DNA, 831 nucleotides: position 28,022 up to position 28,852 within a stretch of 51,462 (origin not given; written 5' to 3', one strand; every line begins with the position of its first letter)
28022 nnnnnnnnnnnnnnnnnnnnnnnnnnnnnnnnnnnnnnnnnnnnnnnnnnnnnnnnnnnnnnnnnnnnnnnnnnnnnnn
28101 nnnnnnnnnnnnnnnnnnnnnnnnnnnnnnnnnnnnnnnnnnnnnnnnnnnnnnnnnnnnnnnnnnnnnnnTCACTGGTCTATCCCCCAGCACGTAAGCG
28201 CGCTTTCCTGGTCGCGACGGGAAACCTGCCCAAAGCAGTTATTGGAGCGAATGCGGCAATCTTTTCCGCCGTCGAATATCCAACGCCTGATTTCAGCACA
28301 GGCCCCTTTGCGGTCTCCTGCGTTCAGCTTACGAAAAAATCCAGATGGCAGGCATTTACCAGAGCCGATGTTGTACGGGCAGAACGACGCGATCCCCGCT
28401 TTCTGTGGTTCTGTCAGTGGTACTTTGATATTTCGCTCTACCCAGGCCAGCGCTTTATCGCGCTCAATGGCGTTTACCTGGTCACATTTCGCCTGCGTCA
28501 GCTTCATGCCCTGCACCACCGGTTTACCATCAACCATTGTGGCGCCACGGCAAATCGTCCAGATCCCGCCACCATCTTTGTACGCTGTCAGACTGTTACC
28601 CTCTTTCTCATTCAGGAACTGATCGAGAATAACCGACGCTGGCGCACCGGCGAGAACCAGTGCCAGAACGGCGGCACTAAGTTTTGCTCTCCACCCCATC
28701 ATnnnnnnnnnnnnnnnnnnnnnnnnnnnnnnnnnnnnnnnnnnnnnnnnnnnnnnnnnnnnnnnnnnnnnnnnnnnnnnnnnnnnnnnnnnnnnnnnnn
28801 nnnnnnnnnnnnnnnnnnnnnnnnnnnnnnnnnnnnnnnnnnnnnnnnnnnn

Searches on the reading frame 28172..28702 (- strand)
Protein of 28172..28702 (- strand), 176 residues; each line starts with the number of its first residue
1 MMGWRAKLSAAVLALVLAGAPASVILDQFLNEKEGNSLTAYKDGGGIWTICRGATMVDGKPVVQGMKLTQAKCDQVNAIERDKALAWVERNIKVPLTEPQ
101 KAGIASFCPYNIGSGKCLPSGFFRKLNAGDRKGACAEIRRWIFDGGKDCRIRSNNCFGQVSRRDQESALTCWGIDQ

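Call 3: search_protein_families(library=pfam, proteins=[window:28172-28702:-], max_evalue=0.1)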
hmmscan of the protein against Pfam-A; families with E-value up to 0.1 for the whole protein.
window:28172-28702:- (176 aa): 1 family
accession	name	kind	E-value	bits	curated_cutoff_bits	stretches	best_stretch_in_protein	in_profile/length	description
PF00959.24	Phage_lysozyme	-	5.9e-25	88.4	22.3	1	32-166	2-125/125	Phage lysozyme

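Call 4: search_protein_families(library=phrogs, proteins=[window:28172-28702:-], max_evalue=0.01)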
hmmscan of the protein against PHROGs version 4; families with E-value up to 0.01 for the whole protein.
window:28172-28702:- (176 aa): 6 families
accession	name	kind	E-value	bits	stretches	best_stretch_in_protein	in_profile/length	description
phrog_7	-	lysis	4.2e-60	204.8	1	11-176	533-701/873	endolysin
phrog_6543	-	unknown function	1.5e-25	90.3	1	7-69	8-70/71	-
phrog_33083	-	lysis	9.2e-12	45.4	1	32-169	13-139/456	endolysin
phrog_7910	-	lysis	1.7e-09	39.1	1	87-173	16-94/96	endolysin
phrog_10457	-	lysis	0.00012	23.2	1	66-169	1-92/95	endolysin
phrog_3572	-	lysis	0.0011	18.5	1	28-73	269-314/653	endolysin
